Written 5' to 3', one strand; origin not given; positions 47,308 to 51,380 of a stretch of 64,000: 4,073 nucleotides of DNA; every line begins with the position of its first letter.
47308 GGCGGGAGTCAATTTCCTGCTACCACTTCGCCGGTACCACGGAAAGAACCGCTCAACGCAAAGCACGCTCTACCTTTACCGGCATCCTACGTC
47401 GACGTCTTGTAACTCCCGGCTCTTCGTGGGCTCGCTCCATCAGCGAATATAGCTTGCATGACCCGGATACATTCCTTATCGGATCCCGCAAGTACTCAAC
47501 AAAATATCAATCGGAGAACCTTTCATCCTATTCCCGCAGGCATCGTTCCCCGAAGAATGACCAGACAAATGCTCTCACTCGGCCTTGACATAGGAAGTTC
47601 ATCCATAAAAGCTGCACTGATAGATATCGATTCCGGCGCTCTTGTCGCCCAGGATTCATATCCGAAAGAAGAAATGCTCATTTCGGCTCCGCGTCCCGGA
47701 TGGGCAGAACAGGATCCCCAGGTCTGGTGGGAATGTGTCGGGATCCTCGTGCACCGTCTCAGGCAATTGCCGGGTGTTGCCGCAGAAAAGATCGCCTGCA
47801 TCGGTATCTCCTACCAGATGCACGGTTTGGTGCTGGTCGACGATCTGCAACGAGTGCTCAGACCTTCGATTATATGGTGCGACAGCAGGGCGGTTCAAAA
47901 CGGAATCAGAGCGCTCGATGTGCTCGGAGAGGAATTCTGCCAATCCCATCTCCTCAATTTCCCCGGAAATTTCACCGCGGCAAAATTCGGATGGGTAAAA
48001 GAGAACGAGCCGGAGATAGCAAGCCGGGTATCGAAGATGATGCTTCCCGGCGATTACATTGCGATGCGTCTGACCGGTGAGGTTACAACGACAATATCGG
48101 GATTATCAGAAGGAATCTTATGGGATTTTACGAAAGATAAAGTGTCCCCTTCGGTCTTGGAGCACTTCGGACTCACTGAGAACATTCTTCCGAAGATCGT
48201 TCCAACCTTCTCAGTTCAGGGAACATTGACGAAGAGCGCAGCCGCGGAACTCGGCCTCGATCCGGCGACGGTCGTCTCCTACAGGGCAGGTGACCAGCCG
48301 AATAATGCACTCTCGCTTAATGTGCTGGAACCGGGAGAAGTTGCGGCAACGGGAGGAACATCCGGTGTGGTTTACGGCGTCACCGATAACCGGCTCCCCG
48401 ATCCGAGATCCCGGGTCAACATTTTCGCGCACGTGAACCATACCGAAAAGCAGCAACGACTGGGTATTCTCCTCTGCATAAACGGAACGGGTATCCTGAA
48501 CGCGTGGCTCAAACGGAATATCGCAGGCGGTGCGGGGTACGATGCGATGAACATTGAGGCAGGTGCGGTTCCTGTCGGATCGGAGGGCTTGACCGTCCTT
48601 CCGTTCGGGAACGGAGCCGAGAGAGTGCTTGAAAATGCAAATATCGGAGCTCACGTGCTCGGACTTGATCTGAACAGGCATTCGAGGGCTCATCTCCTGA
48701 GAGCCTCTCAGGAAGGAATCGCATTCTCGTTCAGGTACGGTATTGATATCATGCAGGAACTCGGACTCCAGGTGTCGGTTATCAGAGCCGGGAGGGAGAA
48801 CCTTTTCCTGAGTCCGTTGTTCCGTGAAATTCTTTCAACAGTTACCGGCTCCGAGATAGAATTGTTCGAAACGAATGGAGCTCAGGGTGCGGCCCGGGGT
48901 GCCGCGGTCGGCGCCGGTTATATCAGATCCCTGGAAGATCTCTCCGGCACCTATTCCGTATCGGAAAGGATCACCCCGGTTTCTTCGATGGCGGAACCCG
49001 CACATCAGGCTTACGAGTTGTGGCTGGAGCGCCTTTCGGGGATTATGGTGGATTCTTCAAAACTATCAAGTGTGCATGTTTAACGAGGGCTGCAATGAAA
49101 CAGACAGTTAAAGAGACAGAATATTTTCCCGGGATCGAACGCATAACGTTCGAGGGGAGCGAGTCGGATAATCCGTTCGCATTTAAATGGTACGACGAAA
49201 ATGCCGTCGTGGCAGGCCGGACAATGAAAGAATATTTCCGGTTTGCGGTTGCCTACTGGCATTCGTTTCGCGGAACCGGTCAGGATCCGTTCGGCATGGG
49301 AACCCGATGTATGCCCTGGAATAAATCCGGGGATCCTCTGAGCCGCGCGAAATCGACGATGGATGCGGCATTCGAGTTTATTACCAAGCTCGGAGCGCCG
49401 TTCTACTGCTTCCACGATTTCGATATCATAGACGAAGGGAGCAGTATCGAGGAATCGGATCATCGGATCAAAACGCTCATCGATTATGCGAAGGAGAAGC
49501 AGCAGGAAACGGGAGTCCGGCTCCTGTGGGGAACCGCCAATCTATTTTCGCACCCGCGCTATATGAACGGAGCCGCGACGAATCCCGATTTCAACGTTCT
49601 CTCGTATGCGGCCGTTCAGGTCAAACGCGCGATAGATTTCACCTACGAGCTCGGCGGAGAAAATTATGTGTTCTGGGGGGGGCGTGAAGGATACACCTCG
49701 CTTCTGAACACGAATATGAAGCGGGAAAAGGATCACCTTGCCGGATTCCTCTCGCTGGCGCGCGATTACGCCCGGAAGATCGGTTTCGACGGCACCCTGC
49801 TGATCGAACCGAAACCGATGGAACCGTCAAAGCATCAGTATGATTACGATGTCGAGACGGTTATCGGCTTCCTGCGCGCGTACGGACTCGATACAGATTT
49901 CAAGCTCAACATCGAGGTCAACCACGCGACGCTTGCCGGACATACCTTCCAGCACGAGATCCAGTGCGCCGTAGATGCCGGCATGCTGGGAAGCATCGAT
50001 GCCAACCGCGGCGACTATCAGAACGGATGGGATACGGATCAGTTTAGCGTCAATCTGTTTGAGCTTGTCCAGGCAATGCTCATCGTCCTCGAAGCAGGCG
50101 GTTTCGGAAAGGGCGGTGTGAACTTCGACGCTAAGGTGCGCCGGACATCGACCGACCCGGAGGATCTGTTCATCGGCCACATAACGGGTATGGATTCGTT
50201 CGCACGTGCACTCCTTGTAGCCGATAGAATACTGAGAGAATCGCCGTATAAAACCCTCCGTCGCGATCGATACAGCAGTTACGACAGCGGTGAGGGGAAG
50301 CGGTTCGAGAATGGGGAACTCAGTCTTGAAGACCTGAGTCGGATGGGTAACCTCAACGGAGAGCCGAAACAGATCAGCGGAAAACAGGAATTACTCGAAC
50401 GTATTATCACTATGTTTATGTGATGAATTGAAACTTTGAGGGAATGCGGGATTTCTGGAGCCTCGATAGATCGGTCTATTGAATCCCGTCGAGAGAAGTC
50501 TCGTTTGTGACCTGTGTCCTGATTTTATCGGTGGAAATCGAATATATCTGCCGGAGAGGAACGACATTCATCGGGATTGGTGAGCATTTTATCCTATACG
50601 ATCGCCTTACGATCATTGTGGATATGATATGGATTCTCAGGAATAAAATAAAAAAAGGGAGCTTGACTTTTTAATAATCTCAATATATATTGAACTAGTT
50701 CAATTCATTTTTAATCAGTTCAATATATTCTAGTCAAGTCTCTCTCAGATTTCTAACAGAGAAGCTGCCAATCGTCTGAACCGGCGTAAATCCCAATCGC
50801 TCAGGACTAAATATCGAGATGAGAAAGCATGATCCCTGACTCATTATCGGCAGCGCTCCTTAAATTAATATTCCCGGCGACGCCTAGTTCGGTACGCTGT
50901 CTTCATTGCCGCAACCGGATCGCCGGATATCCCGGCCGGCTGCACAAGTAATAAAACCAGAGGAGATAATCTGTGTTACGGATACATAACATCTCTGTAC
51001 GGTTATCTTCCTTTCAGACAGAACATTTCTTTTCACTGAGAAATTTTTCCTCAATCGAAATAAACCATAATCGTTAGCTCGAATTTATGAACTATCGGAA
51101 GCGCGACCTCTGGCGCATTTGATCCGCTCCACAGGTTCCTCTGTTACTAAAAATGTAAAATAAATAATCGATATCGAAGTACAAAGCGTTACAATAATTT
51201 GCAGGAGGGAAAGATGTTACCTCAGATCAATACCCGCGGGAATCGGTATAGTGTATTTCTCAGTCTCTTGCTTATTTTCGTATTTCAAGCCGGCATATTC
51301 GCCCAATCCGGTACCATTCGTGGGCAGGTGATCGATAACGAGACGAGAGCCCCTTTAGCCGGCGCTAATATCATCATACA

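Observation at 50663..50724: Shared promoter/operator architecture upstream of both receptor loci: TTGACT hexamer plus direct repeats of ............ at two-helical-turn spacing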

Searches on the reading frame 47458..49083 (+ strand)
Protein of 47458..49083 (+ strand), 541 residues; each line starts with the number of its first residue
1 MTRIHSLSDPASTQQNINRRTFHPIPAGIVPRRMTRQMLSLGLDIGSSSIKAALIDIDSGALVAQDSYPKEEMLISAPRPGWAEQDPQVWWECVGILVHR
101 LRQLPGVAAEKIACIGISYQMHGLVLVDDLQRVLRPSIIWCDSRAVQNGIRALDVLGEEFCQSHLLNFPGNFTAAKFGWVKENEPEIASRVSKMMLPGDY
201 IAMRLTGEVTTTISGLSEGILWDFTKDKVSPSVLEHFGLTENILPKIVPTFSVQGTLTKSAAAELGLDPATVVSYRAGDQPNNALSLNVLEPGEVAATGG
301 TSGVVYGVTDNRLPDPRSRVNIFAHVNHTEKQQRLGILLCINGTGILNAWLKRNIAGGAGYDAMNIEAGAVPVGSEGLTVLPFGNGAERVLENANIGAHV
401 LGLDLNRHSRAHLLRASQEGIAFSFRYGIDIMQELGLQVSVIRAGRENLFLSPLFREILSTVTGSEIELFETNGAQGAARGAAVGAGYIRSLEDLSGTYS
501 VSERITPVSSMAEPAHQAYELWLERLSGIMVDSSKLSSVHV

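Call 8: search_protein_families(library=pfam, proteins=[window:47458-49083:+], max_evalue=0.00001)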
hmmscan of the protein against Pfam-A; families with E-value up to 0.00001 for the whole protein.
window:47458-49083:+ (541 aa): 2 families
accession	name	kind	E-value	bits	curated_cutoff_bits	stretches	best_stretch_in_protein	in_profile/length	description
PF00370.27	FGGY_N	-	2.1e-47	162.3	28.8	1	40-282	2-241/245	FGGY family of carbohydrate kinases, N-terminal domain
PF02782.22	FGGY_C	-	4.8e-12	46.5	27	1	296-488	2-196/198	FGGY family of carbohydrate kinases, C-terminal domain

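Call 26: search_protein_families(library=ncbifam, proteins=[window:47458-49083:+], max_evalue=1e-10)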
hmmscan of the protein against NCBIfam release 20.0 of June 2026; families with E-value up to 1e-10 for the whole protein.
window:47458-49083:+ (541 aa): 10 families
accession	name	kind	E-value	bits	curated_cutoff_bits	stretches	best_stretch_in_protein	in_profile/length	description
TIGR01312.1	XylB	equivalog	4e-93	312.5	380.25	1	41-517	1-471/481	xylulokinase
NF011601.0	PRK15027.1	equivalog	2.6e-52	177.8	912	1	41-485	3-431/484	xylulokinase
TIGR01314.1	gntK_FGGY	equivalog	5.4e-39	134.1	648.55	1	41-513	3-477/505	gluconokinase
NF008187.0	PRK10939.1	equivalog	1.1e-29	103.4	528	1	41-523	7-497/521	autoinducer-2 kinase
TIGR01311.1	glycerol_kin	equivalog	5.2e-29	100.9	590.35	1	42-523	5-487/496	glycerol kinase GlpK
NF003154.0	PRK04123.1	equivalog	2.9e-23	82.4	428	1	38-498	4-504/554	ribulokinase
NF000756.0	PRK00047.1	subfamily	4.9e-22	77.9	498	1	41-523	8-488/502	glycerol kinase GlpK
TIGR02628.1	fuculo_kin_coli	equivalog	4.1e-15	55.7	470.9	1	43-274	6-235/465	L-fuculokinase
TIGR01234.1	L-ribulokinase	equivalog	1.1e-12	47.6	583.25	0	40-303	3-294/536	ribulokinase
TIGR01315.1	5C_CHO_kinase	subfamily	1.6e-11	43.6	408.7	0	41-275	3-251/541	FGGY family pentulose kinase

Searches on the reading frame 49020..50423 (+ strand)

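Call 8: search_protein_families(library=pfam, proteins=[window:49020-50423:+], max_evalue=0.00001)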
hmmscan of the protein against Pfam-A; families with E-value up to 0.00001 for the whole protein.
window:49020-50423:+ (467 aa): 1 family
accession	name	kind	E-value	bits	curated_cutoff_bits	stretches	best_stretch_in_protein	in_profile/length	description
PF01261.30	AP_endonuc_2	-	1.3e-07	32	31.1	1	154-312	30-169/249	Xylose isomerase-like TIM barrel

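Call 26: search_protein_families(library=ncbifam, proteins=[window:49020-50423:+], max_evalue=1e-10)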
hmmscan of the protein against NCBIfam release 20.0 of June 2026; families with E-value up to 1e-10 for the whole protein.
window:49020-50423:+ (467 aa): 4 families
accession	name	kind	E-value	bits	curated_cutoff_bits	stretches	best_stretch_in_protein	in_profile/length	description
NF003998.0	PRK05474.1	subfamily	4e-209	694.9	459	1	33-466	2-436/439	xylose isomerase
TIGR02630.1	xylose_isom_A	equivalog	4.6e-201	668.4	533.25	1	35-465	1-433/435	xylose isomerase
NF009115.0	PRK12465.1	subfamily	1.9e-199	663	888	1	32-466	9-442/445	xylose isomerase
TIGR02631.1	xylA_Arthro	equivalog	3.2e-37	128.4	447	1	86-377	19-292/382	xylose isomerase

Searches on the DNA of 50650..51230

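Call 55: search_rna_families(source=window, start=50650, end=51230, threshold=evalue, max_evalue=1)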
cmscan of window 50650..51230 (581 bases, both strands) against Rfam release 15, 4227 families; matches with E-value up to 1: 1.
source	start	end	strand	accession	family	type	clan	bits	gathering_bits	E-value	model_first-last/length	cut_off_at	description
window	51009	51059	-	RF00212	SNORD38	Gene; snRNA; snoRNA; CD-box;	CL00051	18.8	44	0.64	1-70/70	no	Small nucleolar RNA SNORD38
